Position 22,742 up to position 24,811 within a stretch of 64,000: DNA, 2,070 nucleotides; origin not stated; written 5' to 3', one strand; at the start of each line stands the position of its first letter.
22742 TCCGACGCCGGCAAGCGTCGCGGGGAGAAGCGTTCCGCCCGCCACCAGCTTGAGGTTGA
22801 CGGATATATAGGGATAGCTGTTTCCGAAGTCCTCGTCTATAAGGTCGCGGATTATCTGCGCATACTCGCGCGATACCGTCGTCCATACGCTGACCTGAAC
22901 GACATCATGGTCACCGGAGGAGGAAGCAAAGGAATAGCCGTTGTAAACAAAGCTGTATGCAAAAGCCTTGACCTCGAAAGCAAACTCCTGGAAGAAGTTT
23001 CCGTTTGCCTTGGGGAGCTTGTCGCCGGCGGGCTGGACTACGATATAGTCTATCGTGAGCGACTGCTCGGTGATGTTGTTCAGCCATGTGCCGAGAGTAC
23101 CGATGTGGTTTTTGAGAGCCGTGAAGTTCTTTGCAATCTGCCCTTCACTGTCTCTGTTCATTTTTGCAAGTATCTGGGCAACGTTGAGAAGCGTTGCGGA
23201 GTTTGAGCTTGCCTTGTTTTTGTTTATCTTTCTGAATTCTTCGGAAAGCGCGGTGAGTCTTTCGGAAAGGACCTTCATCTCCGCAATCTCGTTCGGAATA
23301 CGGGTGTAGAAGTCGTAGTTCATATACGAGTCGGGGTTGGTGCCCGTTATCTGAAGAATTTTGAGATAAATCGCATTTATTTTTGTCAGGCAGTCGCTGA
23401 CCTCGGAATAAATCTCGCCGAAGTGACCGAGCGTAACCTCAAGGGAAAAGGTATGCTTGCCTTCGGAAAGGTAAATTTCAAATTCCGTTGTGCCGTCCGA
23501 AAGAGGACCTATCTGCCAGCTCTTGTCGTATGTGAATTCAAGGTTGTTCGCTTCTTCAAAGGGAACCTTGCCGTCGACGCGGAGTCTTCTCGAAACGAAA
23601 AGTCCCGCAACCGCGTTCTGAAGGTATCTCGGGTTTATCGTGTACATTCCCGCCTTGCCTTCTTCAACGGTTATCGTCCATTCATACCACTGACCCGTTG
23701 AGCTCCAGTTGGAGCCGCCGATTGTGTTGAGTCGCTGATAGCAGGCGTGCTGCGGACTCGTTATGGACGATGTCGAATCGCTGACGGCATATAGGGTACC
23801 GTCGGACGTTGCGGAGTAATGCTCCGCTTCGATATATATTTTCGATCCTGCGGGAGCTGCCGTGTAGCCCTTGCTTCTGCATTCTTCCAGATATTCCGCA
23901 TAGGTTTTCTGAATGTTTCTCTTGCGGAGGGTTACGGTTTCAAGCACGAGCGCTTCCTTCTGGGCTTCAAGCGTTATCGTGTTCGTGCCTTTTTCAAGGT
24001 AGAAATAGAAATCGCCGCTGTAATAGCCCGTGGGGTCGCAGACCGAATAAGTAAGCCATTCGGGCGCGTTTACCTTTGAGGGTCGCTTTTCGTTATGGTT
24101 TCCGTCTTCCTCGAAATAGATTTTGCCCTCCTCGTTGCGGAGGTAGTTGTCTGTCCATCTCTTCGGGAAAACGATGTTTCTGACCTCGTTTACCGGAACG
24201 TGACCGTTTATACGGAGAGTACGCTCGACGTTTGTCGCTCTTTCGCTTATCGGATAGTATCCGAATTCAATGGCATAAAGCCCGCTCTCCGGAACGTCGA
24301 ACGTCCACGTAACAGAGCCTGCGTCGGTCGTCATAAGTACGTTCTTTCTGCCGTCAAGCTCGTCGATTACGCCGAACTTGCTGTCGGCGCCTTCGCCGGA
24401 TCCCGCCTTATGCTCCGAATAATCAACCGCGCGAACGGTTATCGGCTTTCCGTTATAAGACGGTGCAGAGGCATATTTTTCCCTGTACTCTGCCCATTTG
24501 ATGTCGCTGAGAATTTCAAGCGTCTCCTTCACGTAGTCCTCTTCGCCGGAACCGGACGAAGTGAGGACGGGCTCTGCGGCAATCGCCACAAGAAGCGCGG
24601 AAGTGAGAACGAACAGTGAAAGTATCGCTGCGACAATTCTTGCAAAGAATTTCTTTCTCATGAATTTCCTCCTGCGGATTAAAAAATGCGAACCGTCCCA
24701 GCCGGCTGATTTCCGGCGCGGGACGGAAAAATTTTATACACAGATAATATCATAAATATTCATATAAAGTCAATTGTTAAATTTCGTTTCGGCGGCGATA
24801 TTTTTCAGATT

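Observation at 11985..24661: Atypical 12.7-kb ABC-centred operon: one giant SBP, two permease pairs, two large accessory exoproteins, no ATPase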

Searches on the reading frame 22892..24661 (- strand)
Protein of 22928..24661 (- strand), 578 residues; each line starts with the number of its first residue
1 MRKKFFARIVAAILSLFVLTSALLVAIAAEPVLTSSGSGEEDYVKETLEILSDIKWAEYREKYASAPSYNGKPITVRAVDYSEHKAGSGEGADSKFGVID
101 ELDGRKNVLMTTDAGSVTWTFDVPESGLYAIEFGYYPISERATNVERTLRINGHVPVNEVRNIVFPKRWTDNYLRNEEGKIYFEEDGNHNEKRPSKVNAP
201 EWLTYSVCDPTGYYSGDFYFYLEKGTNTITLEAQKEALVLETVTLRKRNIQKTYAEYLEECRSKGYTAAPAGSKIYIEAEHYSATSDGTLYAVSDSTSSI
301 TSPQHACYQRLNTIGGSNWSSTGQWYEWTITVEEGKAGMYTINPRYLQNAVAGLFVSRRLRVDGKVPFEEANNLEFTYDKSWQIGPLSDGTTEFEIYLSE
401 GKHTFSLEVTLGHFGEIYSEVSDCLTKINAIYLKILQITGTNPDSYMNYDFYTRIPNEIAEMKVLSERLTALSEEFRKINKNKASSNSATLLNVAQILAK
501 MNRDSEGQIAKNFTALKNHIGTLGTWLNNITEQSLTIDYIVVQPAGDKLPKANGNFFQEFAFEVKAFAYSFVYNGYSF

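Call 17: search_solved_structures(query=window:22928-24661:-, max_evalue=10, show_alignments=0)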
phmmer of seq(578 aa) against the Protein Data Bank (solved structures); distinct sequences matched with E-value up to 10: 1.
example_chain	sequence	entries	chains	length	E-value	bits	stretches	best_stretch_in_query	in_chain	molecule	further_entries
5cwb_A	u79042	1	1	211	0.31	13.2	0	389-447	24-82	Designed helical repeat protein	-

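Call 29: find_homologous_proteins(query=window:22922-24580:-, max_evalue=0.001)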
Query window:22922-24580:- (553 aa): 100 proteins with E <= 0.001 among 8000 candidates.
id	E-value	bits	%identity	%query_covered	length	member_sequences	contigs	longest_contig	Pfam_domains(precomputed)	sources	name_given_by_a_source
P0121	0.0e+0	1076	84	100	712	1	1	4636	-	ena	-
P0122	4.1e-187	642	54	100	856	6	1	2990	PF13416.12,PF01547.31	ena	-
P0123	4.7e-184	631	99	52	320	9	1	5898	-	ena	-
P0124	1.1e-183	630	54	100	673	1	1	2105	-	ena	-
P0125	5.4e-173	595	57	85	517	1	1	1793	-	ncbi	ncbi:MAG: hypothetical protein ACI4QR_04245, partial [Eubacteriales bacterium]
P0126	5.9e-172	592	55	87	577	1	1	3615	-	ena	-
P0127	1.3e-155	538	52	87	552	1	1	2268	-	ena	-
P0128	1.3e-139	485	52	76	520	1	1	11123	-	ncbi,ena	-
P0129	4.2e-124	434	42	95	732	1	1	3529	PF01547.31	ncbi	ncbi:MAG: extracellular solute-binding protein, partial [Candidatus Flemingiibacterium sp.]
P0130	5.4e-121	423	42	100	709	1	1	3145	-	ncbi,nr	ncbi:MAG: hypothetical protein IJC71_00150, partial [Clostridia bacterium]|nr:hypothetical protein [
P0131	3.4e-120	421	42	97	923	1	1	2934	PF01547.31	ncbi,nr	ncbi:MAG: extracellular solute-binding protein, partial [Firmicutes bacterium]|nr:extracellular solu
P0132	2.7e-113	398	40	98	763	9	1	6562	PF25275.2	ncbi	ncbi:MAG: hypothetical protein ACI4XJ_11810, partial [Eubacteriales bacterium]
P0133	6.8e-111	390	43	90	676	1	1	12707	-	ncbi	-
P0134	5.4e-109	384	40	93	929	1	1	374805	PF01547.31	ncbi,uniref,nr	ncbi:extracellular solute-binding protein [Paenibacillus arenilitoris]|uniref:Extracellular solute-b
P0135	6.6e-106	374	38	93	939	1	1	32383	PF01547.31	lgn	-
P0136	1.3e-105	373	40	88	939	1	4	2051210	PF13416.12,PF01547.31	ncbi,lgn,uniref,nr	ncbi:extracellular solute-binding protein [Paenibacillus harenae]|uniref:extracellular solute-bindin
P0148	4.3e-89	318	37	84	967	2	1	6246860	PF13416.12,PF01547.31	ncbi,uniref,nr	ncbi:extracellular solute-binding protein [Vallitalea pronyensis]|uniref:Extracellular solute-bindin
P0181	2.0e-72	263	35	85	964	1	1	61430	PF13416.12,PF01547.31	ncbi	ncbi:MAG: extracellular solute-binding protein [Cellulosilyticaceae bacterium]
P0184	1.4e-71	260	32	94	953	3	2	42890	PF13416.12,PF01547.31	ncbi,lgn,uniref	ncbi:extracellular solute-binding protein [Paenibacillus sp. 2TAB19]|uniref:extracellular solute-bin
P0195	2.3e-64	236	33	83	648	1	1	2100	PF13416.12,PF16990.12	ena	-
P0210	4.5e-55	206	30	84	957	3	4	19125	PF13416.12,PF16990.12,PF01547.31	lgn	-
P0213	4.4e-49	186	35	63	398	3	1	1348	PF16990.12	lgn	-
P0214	1.4e-46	178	28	84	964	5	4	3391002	PF13416.12,PF01547.31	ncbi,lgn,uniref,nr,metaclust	ncbi:extracellular solute-binding protein [Niameybacter massiliensis]|uniref:extracellular solute-bi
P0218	2.7e-39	154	27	84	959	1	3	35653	PF13416.12,PF16990.12,PF01547.31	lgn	-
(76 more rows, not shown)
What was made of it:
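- On CBM6/CBM35 carbohydrate-binding modules: A few homologues carry PF16990 CBM_35 (call 29).
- Some homologues score Pfam CBM_35 directly (call 29).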

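Call 30: find_encoding_contigs(protein=P0148, flank=10000, max_places=1)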
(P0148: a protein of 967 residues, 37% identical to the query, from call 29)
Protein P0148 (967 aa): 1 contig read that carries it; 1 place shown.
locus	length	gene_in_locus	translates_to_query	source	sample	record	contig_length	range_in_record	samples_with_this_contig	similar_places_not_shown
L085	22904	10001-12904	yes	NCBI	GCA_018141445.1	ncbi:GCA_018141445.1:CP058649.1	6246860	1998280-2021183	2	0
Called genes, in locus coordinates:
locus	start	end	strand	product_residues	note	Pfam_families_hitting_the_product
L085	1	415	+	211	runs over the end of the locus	PF02734:Dak2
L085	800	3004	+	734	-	PF00580:UvrD-helicase, PF13245:AAA_19, PF13361:UvrD_C (weak), PF13538:UvrD_C_2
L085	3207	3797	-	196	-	PF01174:SNO, PF03575:Peptidase_S51 (faint), PF07685:GATase_3, PF00117:GATase (weak)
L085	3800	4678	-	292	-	PF01680:SOR_SNZ, PF05690:ThiG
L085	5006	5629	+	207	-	PF00583:Acetyltransf_1, PF13508:Acetyltransf_7, PF13673:Acetyltransf_10, PF08445:FR47 (weak)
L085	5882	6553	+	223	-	PF14229:DUF4332, PF25453:DUF7898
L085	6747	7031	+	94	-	-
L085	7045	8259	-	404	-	-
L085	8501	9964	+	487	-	PF01547:SBP_bac_1, PF13416:SBP_bac_8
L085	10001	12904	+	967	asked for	PF01547:SBP_bac_1, PF13416:SBP_bac_8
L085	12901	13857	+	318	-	PF00528:BPD_transp_1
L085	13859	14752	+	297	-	PF00528:BPD_transp_1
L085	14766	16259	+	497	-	PF01436:NHL (weak)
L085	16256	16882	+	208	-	PF04893:Yip1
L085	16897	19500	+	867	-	PF18952:DUF5696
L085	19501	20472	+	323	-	PF00528:BPD_transp_1 (weak)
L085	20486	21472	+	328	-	PF00528:BPD_transp_1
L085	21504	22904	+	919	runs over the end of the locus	PF22842:Pel9A-like_beta_helix, PF13229:Beta_helix (weak), PF02368:Big_2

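Call 31: find_encoding_contigs(protein=P0136, flank=10000, max_places=1)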
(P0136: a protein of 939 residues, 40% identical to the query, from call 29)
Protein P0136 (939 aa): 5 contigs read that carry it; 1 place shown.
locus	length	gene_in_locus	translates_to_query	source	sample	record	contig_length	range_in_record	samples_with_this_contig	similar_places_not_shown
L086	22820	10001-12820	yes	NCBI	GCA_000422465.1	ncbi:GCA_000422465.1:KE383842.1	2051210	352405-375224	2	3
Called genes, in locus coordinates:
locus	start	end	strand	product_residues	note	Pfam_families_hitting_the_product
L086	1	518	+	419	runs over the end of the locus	-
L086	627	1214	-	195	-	PF00440:TetR_N, PF21351:TetR_C_41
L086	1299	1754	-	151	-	PF12681:Glyoxalase_2 (weak), PF00903:Glyoxalase (weak)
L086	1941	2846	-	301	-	PF07883:Cupin_2 (weak), PF12833:HTH_18, PF00165:HTH_AraC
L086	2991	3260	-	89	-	-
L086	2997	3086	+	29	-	-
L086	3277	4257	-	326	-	PF08279:HTH_11, PF13280:WYL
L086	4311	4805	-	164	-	PF05163:DinB, PF12867:DinB_2 (weak)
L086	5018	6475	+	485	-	PF07690:MFS_1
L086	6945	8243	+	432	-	PF06824:Glyco_hydro_125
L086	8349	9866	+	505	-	-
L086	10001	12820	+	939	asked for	PF01547:SBP_bac_1, PF13416:SBP_bac_8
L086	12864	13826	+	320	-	PF00528:BPD_transp_1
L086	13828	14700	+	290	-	PF00528:BPD_transp_1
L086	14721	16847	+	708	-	PF01436:NHL (faint), PF06739:SBBP (faint), PF04893:Yip1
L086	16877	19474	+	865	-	PF18952:DUF5696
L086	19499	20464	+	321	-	PF00528:BPD_transp_1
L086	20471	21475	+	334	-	PF00528:BPD_transp_1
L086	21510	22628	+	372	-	PF07221:GlcNAc_2-epim (faint), PF03663:Glyco_hydro_76, PF07944:Beta-AFase-like_GH127_cat (faint), PF07470:Glyco_hydro_88 (weak)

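Call 44: find_related_loci(query=L086:16877-19471:+, collection=genome_contigs, flank=10000)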
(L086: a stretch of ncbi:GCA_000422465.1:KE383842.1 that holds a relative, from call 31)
Query L086:16877-19471:+ (865 aa) in genome_contigs; peptide patterns used: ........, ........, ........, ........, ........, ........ (x = any residue, [..] = any of these).
94 stretches matched a pattern; 3 encode a relative of the query (tblastn E <= 1e-3); 3 distinct loci.
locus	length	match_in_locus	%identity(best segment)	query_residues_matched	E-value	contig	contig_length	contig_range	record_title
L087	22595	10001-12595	100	1-865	0e+0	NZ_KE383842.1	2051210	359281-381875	Paenibacillus harenae DSM 16969 H581DRAFT_scaffold00001.1, whole genome shotgun sequence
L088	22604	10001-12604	78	1-865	0e+0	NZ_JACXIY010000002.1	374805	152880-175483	Paenibacillus arenilitoris strain IB182493 Contig_2, whole genome shotgun sequence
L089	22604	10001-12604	79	1-865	0e+0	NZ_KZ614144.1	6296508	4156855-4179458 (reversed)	Paenibacillus castaneae strain DSM 19417 Scaffold1, whole genome shotgun sequence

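Call 52: predict_structure(alignment_id=A2)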
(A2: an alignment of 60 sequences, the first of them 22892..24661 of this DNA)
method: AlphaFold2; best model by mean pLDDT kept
length: 590 residues; sequences in the alignment: 60
mean_pLDDT: 90.5   pTM: 0.85
mean pLDDT of the five models: 90.5, 90.0, 89.5, 88.5, 88.4
residues with pLDDT >= 90: 471; 70-90: 69; 50-70: 30; < 50: 20
segments of 3 or more residues with pLDDT < 50: 27-37, 587-590
pLDDT, mean of each block of 10 residues (from residue 1): 75 82 50 45 74 89 95 98 85 81 97 96 98 96 95 96 95 94 92 95 94 90 98 96 95 97 97 97 96 94 93 95 96 98 96 92 96 95 96 97 97 91 95 96 94 96 97 92 84 96 95 96 92 96 96 92 91 61 49
secondary structure, 60 per line:
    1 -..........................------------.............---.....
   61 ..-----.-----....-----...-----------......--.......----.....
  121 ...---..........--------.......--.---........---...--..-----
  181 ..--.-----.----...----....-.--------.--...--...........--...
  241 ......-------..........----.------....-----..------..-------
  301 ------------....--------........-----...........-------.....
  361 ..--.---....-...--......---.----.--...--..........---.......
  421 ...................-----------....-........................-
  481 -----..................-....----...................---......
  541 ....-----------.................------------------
elements in order: H2-27 H40-52 H56-62 E74-77 E83-85 E97-102 E105-111 E116-123 E127-136 E145-151 H158-162 E163-165 E169-171 E196-198 E203-206 E220-222 E225-235 E238-246 H254-263 E275-278 E313-316 E325-332 E338-348 E356-362 H369-372 E374-376 E379-384 E396-398 E401-410 H414-439 H451-454 H456-479 H486-503 H505-508 H513-531 E535-544 H556-572
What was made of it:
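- Checked: The two N-terminal beta-sandwich modules of the SBP are supported by an AlphaFold model (pLDDT 90.5, call 52).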

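Call 54: fold_search(model_id=the predicted structure, library=pdb)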
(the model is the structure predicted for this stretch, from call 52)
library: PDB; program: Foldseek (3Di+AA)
matches with E <= 10: 1040; with E <= 0.001: 97
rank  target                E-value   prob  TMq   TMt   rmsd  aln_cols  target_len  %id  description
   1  5x7o_A                2.0e-09  1.00  0.17  0.09  16.4       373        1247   14  Crystal structure of Paenibacillus sp. 598K alpha-1,6-glucosyltransferase (released 2017-07-26)
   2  8w7n                  6.3e-08  1.00  0.16  0.10  27.5       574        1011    8  Crystal structure of the in-cell Cry1Aa purified from Bacillus thuringiensis (released 2024-03-06)
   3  6qep                  1.0e-07  1.00  0.17  0.09  20.0       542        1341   12  EngBF DARPin Fusion 4b H14 (released 2019-11-06)
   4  8a1a_A                2.6e-07  1.00  0.18  0.10  21.4       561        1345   11  Structure of a leucinostatin derivative determined by host lattice display : L1F11V1 construct (released 2022-12-07)
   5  6qev_B                2.7e-07  1.00  0.18  0.10  23.8       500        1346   11  EngBF DARPin Fusion 4b B6 (released 2019-11-06)
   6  8a19_A                4.8e-07  1.00  0.18  0.10  23.4       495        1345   12  Structure of a leucinostatin derivative determined by host lattice display : L1E4V1 construct (released 2022-12-07)
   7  2zxq                  6.3e-07  1.00  0.17  0.10  24.1       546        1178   12  Crystal structure of endo-alpha-N-acetylgalactosaminidase from Bifidobacterium longum (EngBF) (released 2009-06-16)
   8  6sh9_B                7.5e-07  1.00  0.18  0.09  23.6       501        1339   10  EngBF DARPin Fusion 4b D12 (released 2019-11-06)
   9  6qfo                  8.4e-07  0.99  0.16  0.08  24.6       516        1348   11  EngBF DARPin Fusion 9b 3G124 (released 2019-11-06)
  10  4w8j                  9.9e-07  0.98  0.14  0.09  29.0       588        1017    8  Structure of the full-length insecticidal protein Cry1Ac reveals intriguing details of toxin packaging into in vivo form (released 2014-09-17)
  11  9ju0_AAA              1.1e-06  1.00  0.17  0.12  19.2       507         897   10  C-terminally truncated dextran dextrinase bound with acarbose (released 2025-09-03)
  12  2cdo_C                1.9e-06  1.00  0.16  0.61  10.3       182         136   14  structure of agarase carbohydrate binding module in complex with neoagarohexaose (released 2006-02-16)
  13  9ju0_CCC              2.1e-06  0.98  0.17  0.12  20.2       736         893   10  C-terminally truncated dextran dextrinase bound with acarbose (released 2025-09-03)
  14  6qfk_A                2.3e-06  1.00  0.17  0.09  23.5       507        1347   11  EngBF DARPin Fusion 4b G10 (released 2019-11-06)
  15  9ju0_BBB              2.6e-06  0.98  0.17  0.12  20.4       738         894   10  C-terminally truncated dextran dextrinase bound with acarbose (released 2025-09-03)
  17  2cdo_B                4.0e-06  1.00  0.16  0.61  11.0       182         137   14  structure of agarase carbohydrate binding module in complex with neoagarohexaose (released 2006-02-16)
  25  2w1w_B                8.4e-06  1.00  0.18  0.72   8.3       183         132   13  Native structure of a family 35 carbohydrate binding module from Clostridium thermocellum (released 2009-01-20)
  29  2cdo_A                1.1e-05  1.00  0.17  0.63  10.6       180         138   12  structure of agarase carbohydrate binding module in complex with neoagarohexaose (released 2006-02-16)
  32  2w1w_A                1.2e-05  1.00  0.18  0.74   8.1       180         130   13  Native structure of a family 35 carbohydrate binding module from Clostridium thermocellum (released 2009-01-20)
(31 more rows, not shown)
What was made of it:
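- On CBM6/CBM35 carbohydrate-binding modules: Foldseek matches 2w1w CBM35 (target TM-score 0.72-0.74) and 2cdo CBM6 (0.61-0.63) (call 54).
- Checked: Foldseek matches them to CBM35 and CBM6 modules (call 54).
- The SBP N-terminus folds as two CBM6/35-like modules (calls 52, 54).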

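Call 55: find_encoding_contigs(protein=P0214, flank=10000, max_places=1)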
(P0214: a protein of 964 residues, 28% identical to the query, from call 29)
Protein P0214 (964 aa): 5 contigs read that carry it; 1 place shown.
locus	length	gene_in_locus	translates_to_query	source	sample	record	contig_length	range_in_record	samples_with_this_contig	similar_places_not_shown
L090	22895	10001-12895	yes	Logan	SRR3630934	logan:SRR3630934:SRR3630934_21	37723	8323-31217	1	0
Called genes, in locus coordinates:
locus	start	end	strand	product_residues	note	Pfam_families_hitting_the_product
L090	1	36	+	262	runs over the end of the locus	PF00702:Hydrolase, PF08282:Hydrolase_3, PF13419:HAD_2 (faint), PF05116:S6PP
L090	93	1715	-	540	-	PF13320:GH123_cat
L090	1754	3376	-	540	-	PF16126:DUF4838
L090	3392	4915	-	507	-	PF24316:Tli3 (faint), PF13859:BNR_3, PF13088:BNR_2, PF02012:BNR (faint), PF15902:Sortilin-Vps10 (weak)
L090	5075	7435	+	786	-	PF13287:Fn3_assoc, PF13290:CHB_HEX_C_1, PF00754:F5_F8_type_C (weak)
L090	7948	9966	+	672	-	PF16403:Bact_surface_Ig-like (weak)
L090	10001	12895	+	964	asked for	PF01547:SBP_bac_1, PF13416:SBP_bac_8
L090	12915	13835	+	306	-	PF00528:BPD_transp_1 (faint)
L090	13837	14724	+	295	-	PF00528:BPD_transp_1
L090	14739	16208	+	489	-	PF01436:NHL (faint)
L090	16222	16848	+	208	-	PF04893:Yip1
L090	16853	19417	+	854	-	PF18952:DUF5696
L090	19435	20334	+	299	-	-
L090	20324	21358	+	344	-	PF00528:BPD_transp_1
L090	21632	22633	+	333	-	PF00356:LacI, PF00532:Peripla_BP_1, PF13407:Peripla_BP_4, PF13377:Peripla_BP_3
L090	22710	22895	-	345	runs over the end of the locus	PF01263:Aldose_epim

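Call 56: find_encoding_contigs(protein=P0184, flank=10000, max_places=1)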
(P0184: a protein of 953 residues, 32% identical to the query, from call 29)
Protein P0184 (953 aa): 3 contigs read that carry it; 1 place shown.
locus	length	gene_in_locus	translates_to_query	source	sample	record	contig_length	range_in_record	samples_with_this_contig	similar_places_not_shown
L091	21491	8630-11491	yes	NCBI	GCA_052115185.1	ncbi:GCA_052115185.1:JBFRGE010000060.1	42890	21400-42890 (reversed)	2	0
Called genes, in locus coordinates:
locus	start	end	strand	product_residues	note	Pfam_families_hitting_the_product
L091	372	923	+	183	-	PF00625:Guanylate_kin, PF13238:AAA_18 (faint)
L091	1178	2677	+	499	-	PF01266:DAO, PF06039:Mqo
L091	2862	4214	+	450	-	PF01547:SBP_bac_1, PF13416:SBP_bac_8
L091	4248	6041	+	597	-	PF02743:dCache_1 (weak), PF17201:Cache_3-Cache_2, PF00672:HAMP (weak), PF06580:His_kinase, PF02518:HATPase_c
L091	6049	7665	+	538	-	PF00072:Response_reg, PF12833:HTH_18, PF00165:HTH_AraC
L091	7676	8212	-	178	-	-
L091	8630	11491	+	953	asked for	PF01547:SBP_bac_1, PF13416:SBP_bac_8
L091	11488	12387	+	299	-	PF00528:BPD_transp_1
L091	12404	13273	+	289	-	PF00528:BPD_transp_1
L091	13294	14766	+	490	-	PF01436:NHL (faint), PF00515:TPR_1 (faint), PF07719:TPR_2 (faint), PF13432:TPR_16 (weak), PF13424:TPR_12 (weak)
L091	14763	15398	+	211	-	PF04893:Yip1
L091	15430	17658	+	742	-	PF18952:DUF5696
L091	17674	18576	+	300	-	PF00528:BPD_transp_1 (weak)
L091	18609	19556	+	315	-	PF00528:BPD_transp_1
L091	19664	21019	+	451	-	-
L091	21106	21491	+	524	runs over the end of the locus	PF00251:Glyco_hydro_32N, PF22847:Glyco_hydro_43_rel (weak), PF04616:Glyco_hydro_43, PF16346:GH32_BT1760-like_C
